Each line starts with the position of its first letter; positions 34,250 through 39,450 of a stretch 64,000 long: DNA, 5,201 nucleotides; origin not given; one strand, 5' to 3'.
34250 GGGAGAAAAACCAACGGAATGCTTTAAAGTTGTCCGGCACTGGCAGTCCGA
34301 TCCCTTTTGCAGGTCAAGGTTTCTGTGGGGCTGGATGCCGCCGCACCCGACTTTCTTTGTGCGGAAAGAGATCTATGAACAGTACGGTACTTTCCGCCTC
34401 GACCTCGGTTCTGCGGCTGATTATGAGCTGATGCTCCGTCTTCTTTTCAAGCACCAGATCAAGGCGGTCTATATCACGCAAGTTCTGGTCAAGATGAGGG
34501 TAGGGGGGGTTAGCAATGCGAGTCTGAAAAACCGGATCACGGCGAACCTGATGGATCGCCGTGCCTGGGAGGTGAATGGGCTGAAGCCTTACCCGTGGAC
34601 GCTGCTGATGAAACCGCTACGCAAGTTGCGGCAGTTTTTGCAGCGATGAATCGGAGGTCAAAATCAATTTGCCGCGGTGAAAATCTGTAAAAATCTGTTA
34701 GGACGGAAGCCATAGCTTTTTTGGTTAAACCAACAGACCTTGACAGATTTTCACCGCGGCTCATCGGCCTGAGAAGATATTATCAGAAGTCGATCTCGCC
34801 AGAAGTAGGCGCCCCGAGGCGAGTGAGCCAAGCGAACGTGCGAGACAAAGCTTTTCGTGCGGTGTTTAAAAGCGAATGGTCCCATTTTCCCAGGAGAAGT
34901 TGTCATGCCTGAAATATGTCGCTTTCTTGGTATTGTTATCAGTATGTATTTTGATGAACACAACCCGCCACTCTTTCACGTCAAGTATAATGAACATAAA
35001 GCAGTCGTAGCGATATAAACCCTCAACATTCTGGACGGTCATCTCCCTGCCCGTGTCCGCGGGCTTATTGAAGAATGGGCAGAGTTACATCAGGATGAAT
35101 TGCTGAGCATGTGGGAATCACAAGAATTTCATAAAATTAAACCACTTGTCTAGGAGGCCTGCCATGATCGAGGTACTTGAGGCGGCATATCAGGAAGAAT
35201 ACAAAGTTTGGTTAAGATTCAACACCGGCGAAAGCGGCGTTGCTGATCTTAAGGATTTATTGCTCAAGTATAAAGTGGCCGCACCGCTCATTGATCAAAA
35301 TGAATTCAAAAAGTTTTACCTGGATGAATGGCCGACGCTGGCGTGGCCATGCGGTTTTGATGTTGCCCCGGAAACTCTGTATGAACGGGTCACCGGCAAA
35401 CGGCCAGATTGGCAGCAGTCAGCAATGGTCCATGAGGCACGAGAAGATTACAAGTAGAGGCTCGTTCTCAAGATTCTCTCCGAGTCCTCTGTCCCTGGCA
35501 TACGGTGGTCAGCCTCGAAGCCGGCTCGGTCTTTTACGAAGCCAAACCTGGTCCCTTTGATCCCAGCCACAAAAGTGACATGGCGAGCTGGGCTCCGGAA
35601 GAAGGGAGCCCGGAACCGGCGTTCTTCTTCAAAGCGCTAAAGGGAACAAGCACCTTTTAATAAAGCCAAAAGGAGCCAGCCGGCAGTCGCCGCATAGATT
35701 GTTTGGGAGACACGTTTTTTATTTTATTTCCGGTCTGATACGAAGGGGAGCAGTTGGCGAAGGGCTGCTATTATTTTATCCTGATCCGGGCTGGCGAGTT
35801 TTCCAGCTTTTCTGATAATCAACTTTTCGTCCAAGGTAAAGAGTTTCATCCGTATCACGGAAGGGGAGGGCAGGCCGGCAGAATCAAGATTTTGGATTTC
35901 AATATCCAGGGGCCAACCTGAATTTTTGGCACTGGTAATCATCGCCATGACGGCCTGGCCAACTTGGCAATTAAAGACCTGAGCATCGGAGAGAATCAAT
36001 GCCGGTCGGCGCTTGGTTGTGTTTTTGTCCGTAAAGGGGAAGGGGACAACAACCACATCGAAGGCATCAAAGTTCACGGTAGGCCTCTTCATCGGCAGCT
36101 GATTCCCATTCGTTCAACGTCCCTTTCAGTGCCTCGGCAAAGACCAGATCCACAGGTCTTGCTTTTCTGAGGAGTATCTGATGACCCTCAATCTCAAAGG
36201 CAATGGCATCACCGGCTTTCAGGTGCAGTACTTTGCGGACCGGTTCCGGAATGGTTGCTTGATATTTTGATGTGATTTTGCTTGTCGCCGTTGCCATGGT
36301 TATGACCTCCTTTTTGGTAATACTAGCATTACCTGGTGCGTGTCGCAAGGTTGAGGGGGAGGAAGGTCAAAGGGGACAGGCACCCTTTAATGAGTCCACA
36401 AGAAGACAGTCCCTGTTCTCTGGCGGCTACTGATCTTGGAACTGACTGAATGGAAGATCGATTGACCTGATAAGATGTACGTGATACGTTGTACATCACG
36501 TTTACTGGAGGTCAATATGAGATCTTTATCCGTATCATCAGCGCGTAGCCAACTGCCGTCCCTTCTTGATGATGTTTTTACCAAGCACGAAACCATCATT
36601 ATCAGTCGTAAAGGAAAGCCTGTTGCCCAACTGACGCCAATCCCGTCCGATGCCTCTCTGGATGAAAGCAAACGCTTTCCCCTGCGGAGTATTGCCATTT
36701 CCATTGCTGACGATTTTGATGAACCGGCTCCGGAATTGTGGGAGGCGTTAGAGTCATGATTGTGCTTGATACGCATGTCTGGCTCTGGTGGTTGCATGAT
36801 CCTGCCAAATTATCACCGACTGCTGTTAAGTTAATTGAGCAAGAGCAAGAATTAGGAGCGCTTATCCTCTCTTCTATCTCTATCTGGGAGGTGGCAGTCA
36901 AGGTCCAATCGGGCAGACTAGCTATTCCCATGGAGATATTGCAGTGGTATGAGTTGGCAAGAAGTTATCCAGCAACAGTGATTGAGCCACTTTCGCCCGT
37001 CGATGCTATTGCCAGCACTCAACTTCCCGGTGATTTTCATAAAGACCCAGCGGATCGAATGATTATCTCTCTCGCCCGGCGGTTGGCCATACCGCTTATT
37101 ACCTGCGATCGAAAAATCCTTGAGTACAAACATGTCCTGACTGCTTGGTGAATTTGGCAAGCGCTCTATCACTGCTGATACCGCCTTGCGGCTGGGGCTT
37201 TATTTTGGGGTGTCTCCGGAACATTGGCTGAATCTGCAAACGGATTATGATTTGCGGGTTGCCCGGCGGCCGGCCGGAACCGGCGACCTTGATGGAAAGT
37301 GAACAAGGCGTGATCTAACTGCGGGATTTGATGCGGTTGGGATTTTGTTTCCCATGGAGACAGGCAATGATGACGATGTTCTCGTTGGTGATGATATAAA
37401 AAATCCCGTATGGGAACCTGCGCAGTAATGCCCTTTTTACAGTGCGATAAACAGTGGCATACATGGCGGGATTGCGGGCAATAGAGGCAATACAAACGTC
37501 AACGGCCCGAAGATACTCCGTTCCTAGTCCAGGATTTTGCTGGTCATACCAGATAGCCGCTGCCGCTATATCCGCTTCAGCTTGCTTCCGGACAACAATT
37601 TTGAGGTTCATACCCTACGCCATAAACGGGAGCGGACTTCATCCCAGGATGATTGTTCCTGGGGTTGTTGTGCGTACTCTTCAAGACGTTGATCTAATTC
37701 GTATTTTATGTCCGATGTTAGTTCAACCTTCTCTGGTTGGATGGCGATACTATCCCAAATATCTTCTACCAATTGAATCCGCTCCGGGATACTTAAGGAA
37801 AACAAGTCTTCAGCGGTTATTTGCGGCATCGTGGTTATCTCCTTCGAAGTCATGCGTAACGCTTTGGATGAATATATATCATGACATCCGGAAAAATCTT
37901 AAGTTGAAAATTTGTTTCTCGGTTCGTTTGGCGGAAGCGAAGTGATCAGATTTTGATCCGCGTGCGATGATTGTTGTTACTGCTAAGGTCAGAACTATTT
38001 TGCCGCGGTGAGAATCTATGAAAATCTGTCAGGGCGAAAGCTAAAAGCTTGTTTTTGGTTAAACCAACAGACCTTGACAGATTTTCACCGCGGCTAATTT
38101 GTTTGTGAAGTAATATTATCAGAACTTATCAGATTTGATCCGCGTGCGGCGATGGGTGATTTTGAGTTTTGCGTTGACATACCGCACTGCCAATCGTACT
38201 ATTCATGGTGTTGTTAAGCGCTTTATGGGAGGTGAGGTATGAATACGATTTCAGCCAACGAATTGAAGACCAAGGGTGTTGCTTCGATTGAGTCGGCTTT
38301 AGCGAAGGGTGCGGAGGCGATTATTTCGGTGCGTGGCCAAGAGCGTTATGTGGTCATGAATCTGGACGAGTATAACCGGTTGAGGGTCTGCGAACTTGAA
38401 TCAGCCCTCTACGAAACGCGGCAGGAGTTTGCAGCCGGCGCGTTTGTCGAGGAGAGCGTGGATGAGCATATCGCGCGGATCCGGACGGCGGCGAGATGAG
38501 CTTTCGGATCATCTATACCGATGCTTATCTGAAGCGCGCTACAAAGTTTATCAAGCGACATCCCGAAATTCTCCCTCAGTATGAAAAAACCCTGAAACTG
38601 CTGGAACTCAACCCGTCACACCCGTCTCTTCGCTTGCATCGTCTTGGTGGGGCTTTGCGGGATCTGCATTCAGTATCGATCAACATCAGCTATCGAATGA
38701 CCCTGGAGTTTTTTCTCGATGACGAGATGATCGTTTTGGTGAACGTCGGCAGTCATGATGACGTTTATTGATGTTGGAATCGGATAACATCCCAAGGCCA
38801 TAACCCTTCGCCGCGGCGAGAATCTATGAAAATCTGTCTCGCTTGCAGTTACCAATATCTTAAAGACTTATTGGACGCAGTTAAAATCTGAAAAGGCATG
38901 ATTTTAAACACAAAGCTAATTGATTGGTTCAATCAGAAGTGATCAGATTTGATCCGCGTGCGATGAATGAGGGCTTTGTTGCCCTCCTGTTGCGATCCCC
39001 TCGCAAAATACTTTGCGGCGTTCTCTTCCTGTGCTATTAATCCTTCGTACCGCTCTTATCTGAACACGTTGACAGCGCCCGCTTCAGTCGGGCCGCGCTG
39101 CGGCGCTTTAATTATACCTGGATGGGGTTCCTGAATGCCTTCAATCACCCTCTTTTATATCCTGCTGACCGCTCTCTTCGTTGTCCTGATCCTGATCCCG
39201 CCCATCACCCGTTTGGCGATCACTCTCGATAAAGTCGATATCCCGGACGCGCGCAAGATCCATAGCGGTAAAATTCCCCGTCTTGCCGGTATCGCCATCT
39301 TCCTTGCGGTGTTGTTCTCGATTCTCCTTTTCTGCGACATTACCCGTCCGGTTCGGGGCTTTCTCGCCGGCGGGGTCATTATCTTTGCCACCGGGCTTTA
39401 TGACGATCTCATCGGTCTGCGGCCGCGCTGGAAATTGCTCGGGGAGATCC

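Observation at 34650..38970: Dense toxin-antitoxin array (five pairs plus remnants in 4.3 kb) inside the capsule locus, with no integrase or transposase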

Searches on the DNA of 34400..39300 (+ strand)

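Call 33: search_rna_families(source=window, start=34400, end=39300, threshold=evalue, max_evalue=1)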
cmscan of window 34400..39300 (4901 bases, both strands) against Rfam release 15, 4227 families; matches with E-value up to 1: 1.
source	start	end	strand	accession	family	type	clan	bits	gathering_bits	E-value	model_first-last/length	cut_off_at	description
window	34669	34762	-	RF04070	MIR6440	Gene; miRNA;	-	26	95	0.096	1-108/108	no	MIR6440 microRNA precursor family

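Call 72: search_dna_similar(query=window:34650-38970:+, collection=plasmids, mode=distant, max_rows=10)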
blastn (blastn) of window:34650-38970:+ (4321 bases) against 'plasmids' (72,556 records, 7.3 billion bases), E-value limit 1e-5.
Records with a match: 1; places in all: 1; records where one place covers at least 80% of the query: 0.
Best place of each record, by identity: 60-80% 1.
By first word of the organism name: [Synechococcus] 1.
By predicted mobility (MOB-suite, as given by PLSDB): non-mobilizable 1.
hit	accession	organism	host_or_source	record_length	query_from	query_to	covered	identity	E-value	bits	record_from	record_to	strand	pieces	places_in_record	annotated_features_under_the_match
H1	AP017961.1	[Synechococcus] sp. NIES-970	-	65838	2331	2474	3%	75.3%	1e-12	84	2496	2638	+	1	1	hypothetical protein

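Call 73: search_dna_similar(query=window:34650-38970:+, collection=phages, mode=distant, max_rows=10)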
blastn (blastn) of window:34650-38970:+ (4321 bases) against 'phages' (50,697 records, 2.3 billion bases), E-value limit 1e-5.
No match.

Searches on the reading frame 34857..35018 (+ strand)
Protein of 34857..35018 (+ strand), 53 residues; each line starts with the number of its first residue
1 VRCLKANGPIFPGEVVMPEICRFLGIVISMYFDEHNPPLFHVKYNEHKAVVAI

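Call 3: search_protein_families(library=pfam, max_evalue=0.01, proteins=[window:34857-35018:+])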
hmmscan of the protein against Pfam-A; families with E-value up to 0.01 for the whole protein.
window:34857-35018:+ (53 aa): 1 family
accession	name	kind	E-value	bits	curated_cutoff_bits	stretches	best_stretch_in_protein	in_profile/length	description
PF13711.11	DUF4160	-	1.1e-07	32.4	23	1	25-53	1-31/65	Domain of unknown function (DUF4160)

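Call 4: search_protein_families(library=ncbifam, max_evalue=0.01, proteins=[window:34857-35018:+])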
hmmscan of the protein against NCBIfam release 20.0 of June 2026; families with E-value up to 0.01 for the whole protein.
window:34857-35018:+ (53 aa): 1 family
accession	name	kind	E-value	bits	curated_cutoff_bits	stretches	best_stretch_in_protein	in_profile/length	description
NF048015.1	toxin_DhiT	equivalog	4.5e-11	43.2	100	1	17-53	1-40/84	type II toxin-antitoxin system toxin DhiT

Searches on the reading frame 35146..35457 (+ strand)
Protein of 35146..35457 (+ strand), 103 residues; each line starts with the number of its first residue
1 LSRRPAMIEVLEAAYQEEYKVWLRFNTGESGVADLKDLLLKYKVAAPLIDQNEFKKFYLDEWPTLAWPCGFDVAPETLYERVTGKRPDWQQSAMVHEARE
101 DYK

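Call 3: search_protein_families(library=pfam, max_evalue=0.01, proteins=[window:35146-35457:+])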
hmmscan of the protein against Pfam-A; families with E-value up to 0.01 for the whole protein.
window:35146-35457:+ (103 aa): 1 family
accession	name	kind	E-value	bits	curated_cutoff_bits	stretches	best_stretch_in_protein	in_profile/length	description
PF10387.14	DUF2442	-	2.6e-14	53.6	23.9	1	12-83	3-71/72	Protein of unknown function (DUF2442)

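Call 4: search_protein_families(library=ncbifam, max_evalue=0.01, proteins=[window:35146-35457:+])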
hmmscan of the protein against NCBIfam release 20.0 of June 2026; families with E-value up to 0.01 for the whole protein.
window:35146-35457:+ (103 aa): 2 families
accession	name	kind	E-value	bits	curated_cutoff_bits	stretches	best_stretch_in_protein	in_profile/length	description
NF048016.1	antoxin_DhiA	equivalog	4.6e-06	27.2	200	1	7-94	1-83/160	type II toxin-antitoxin system antitoxin DhiA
TIGR04374.1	small_w_EgtBD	hypoth_equivalog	0.0033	17.5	70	1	3-46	12-55/73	hercynine metabolism small protein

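Call 58: search_protein_families(library=padloc, max_evalue=0.001, proteins=[window:35146-35457:+])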
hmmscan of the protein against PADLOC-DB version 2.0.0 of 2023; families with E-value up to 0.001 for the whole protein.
window:35146-35457:+ (103 aa): 0 families

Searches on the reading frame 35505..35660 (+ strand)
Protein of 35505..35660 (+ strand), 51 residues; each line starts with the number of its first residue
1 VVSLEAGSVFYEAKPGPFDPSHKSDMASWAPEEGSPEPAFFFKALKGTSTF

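Call 52: search_protein_families(library=ncbifam, max_evalue=1, proteins=[window:35505-35660:+])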
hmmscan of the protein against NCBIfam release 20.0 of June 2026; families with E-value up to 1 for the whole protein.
window:35505-35660:+ (51 aa): 1 family
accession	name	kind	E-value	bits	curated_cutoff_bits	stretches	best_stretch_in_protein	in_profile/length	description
TIGR04366.1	cupin_WbuC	subfamily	1.7e-05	24.7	42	1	2-31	103-132/132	WbuC family cupin fold metalloprotein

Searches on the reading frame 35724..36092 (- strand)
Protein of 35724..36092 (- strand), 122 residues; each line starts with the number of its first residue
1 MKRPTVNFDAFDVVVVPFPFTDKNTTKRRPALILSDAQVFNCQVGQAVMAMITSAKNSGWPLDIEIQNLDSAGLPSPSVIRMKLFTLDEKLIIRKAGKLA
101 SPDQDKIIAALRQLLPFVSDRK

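Call 3: search_protein_families(library=pfam, max_evalue=0.01, proteins=[window:35724-36092:-])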
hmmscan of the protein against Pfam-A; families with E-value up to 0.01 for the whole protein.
window:35724-36092:- (122 aa): 1 family
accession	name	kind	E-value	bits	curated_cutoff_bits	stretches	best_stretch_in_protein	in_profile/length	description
PF02452.23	PemK_toxin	-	8.8e-16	58.5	23.1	1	11-115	3-109/109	PemK-like, MazF-like toxin of type II toxin-antitoxin system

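Call 4: search_protein_families(library=ncbifam, max_evalue=0.01, proteins=[window:35724-36092:-])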
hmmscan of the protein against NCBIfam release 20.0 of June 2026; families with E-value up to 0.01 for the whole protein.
window:35724-36092:- (122 aa): 2 families
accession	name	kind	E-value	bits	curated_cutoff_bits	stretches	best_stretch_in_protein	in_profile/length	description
NF007320.0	PRK09812.1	equivalog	0.0064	16.5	129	1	6-61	5-64/116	type II toxin-antitoxin system ChpB family toxin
NF007386.0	PRK09907.1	equivalog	0.0079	16.2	120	1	9-73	8-71/111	endoribonuclease MazF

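Call 58: search_protein_families(library=padloc, max_evalue=0.001, proteins=[window:35724-36092:-])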
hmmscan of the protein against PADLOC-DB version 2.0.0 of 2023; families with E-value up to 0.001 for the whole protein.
window:35724-36092:- (122 aa): 0 families

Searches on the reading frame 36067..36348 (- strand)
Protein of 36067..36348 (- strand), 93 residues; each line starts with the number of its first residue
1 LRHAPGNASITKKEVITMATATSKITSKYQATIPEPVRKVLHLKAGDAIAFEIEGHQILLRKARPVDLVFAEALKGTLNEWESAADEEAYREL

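Call 3: search_protein_families(library=pfam, max_evalue=0.01, proteins=[window:36067-36348:-])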
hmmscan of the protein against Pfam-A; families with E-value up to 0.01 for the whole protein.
window:36067-36348:- (93 aa): 2 families
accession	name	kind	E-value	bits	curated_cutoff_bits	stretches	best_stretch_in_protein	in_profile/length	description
PF15937.10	PrlF_antitoxin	-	1.4e-08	35.3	32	1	23-62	2-43/99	prlF antitoxin for toxin YhaV_toxin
PF04014.23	MazE_antitoxin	-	3.3e-08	33.8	24.7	1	23-65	2-45/48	Antidote-toxin recognition MazE, bacterial antitoxin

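Call 4: search_protein_families(library=ncbifam, max_evalue=0.01, proteins=[window:36067-36348:-])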
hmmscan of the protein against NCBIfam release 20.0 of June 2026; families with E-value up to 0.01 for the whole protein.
window:36067-36348:- (93 aa): 4 families
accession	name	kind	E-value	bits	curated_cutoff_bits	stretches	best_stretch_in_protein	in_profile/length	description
NF007429.0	PRK09974.1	equivalog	6.2e-11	42.2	125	1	15-62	7-55/114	type II toxin-antitoxin system PrlF family antitoxin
TIGR01439.1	lp_hng_hel_AbrB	domain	1.3e-09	37.7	28.3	1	22-64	1-44/44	transcriptional regulator, AbrB family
NF050106.1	TA_MazE_antitoxin_Deino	equivalog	0.00083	19.5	65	1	30-64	2-36/65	type II toxin-antitoxin system MazE family antitoxin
TIGR02609.1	doc_partner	hypoth_equivalog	0.0071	16.7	55.9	0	32-93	13-72/74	putative addiction module antidote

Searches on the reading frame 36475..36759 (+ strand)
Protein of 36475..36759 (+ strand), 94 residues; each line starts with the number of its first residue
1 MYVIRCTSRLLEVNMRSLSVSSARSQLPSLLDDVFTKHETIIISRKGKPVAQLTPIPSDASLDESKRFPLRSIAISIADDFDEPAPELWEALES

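Call 3: search_protein_families(library=pfam, max_evalue=0.01, proteins=[window:36475-36759:+])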
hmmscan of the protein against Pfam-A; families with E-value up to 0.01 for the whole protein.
window:36475-36759:+ (94 aa): 1 family
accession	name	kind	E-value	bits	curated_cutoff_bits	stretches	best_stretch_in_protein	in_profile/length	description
PF02604.26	PhdYeFM_antitox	-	1.2e-08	35.1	29.8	1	15-58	1-44/74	Antitoxin Phd_YefM, type II toxin-antitoxin system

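Call 4: search_protein_families(library=ncbifam, max_evalue=0.01, proteins=[window:36475-36759:+])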
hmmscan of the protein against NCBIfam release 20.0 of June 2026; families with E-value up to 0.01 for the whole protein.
window:36475-36759:+ (94 aa): 1 family
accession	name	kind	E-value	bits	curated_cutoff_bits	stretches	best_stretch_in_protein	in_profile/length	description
TIGR01552.1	phd_fam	subfamily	1.4e-05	24.3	20.8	1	18-69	2-52/53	type II toxin-antitoxin system prevent-host-death family antitoxin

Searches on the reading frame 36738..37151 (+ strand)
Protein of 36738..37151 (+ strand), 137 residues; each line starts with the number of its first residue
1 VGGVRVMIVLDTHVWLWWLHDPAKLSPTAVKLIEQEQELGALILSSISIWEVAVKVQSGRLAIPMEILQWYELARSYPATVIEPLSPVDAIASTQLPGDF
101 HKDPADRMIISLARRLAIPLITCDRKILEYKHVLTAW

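Call 3: search_protein_families(library=pfam, max_evalue=0.01, proteins=[window:36738-37151:+])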
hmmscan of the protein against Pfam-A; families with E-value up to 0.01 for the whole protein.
window:36738-37151:+ (137 aa): 1 family
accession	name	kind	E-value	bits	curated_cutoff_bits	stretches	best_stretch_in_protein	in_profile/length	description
PF01850.27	PIN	-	1.3e-15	58.5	23.6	1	8-130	1-117/120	PIN domain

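Call 4: search_protein_families(library=ncbifam, max_evalue=0.01, proteins=[window:36738-37151:+])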
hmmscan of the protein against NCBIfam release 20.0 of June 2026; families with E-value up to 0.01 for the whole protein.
window:36738-37151:+ (137 aa): 0 families

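Call 58: search_protein_families(library=padloc, max_evalue=0.001, proteins=[window:36738-37151:+])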
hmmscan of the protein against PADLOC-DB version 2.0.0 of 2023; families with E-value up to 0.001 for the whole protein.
window:36738-37151:+ (137 aa): 0 families

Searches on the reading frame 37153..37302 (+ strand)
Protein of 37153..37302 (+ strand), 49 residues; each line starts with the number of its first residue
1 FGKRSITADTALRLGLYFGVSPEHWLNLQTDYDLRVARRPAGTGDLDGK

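Call 52: search_protein_families(library=ncbifam, max_evalue=1, proteins=[window:37153-37302:+])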
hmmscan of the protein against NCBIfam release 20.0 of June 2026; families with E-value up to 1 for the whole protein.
window:37153-37302:+ (49 aa): 1 family
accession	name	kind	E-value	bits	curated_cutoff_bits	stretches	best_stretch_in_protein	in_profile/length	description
TIGR02607.1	antidote_HigA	equivalog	1.3e-13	50.5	47.7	1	2-39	43-80/81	HigA family addiction module antitoxin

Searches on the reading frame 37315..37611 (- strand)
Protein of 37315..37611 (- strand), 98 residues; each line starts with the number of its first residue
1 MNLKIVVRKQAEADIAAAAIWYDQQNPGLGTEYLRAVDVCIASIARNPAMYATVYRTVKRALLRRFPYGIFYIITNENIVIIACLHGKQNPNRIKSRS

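Call 3: search_protein_families(library=pfam, max_evalue=0.01, proteins=[window:37315-37611:-])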
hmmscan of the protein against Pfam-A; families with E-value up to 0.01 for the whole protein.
window:37315-37611:- (98 aa): 1 family
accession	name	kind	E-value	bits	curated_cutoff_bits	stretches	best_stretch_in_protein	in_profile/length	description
PF05016.21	ParE_toxin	-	1.1e-09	39.1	23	1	6-90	2-88/89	ParE toxin of type II toxin-antitoxin system, parDE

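Call 4: search_protein_families(library=ncbifam, max_evalue=0.01, proteins=[window:37315-37611:-])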
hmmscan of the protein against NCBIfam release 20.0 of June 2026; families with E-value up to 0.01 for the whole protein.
window:37315-37611:- (98 aa): 0 families

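Call 25: find_encoding_contigs(protein=window:37315-37611:-, flank=6000, max_places=10)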
Protein window:37315-37611:- (98 aa): 4 contigs read that carry it; 3 places shown.
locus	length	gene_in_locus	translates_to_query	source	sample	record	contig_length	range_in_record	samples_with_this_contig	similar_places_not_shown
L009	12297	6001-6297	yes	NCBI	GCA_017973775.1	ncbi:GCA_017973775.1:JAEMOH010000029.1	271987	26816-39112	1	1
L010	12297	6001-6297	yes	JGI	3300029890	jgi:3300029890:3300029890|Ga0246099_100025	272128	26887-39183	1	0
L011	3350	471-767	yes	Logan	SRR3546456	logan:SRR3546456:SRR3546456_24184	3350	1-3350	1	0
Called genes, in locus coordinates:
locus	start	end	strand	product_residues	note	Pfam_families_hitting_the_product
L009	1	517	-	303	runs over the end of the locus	PF21088:MS_channel_1st, PF00924:MS_channel_2nd, PF21082:MS_channel_3rd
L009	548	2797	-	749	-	PF09371:Tex_N, PF22706:Tex_central_region, PF14639:YqgF (weak), PF16921:Tex_YqgF, PF12836:HHH_3, PF17674:HHH_9, PF00575:S1, PF23459:S1_RRP5, +1 more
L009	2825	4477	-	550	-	PF00953:Glycos_transf_4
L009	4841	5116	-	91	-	-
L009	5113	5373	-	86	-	PF02604:PhdYeFM_antitox (faint)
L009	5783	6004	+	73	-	PF09720:Unstab_antitox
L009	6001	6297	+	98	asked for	PF05016:ParE_toxin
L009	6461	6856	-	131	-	PF01850:PIN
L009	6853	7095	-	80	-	PF02604:PhdYeFM_antitox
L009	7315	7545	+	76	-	PF04014:MazE_antitoxin, PF15937:PrlF_antitoxin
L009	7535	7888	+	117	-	PF02452:PemK_toxin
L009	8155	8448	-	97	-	PF10387:DUF2442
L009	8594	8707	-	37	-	PF13711:DUF4160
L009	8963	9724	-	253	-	PF00535:Glycos_transf_2, PF10111:Glyco_tranf_2_2 (weak), PF13641:Glyco_tranf_2_3 (weak)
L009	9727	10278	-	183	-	PF00132:Hexapep, PF14602:Hexapep_2 (weak)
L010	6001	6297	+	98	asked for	PF05016:ParE_toxin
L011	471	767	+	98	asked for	PF05016:ParE_toxin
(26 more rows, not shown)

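Call 58: search_protein_families(library=padloc, max_evalue=0.001, proteins=[window:37315-37611:-])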
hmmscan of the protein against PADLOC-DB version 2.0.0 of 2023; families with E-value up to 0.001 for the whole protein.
window:37315-37611:- (98 aa): 0 families

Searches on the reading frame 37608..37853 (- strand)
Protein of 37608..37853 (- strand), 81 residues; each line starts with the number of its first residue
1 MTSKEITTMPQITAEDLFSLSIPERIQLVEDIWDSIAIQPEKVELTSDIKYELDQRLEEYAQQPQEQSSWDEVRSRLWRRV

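Call 3: search_protein_families(library=pfam, max_evalue=0.01, proteins=[window:37608-37853:-])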
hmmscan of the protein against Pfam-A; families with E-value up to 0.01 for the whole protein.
window:37608-37853:- (81 aa): 1 family
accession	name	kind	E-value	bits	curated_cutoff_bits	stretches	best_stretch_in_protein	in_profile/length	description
PF09720.15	Unstab_antitox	-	7.1e-13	48.8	23.3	1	19-73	1-54/54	Putative addiction module component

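Call 4: search_protein_families(library=ncbifam, max_evalue=0.01, proteins=[window:37608-37853:-])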
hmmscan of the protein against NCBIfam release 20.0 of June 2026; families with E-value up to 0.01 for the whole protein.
window:37608-37853:- (81 aa): 1 family
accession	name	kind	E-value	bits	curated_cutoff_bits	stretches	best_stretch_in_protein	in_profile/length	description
TIGR02574.1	stabl_TIGR02574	hypoth_equivalog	8.3e-20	70.5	31.9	1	19-80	4-65/65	putative addiction module component, TIGR02574 family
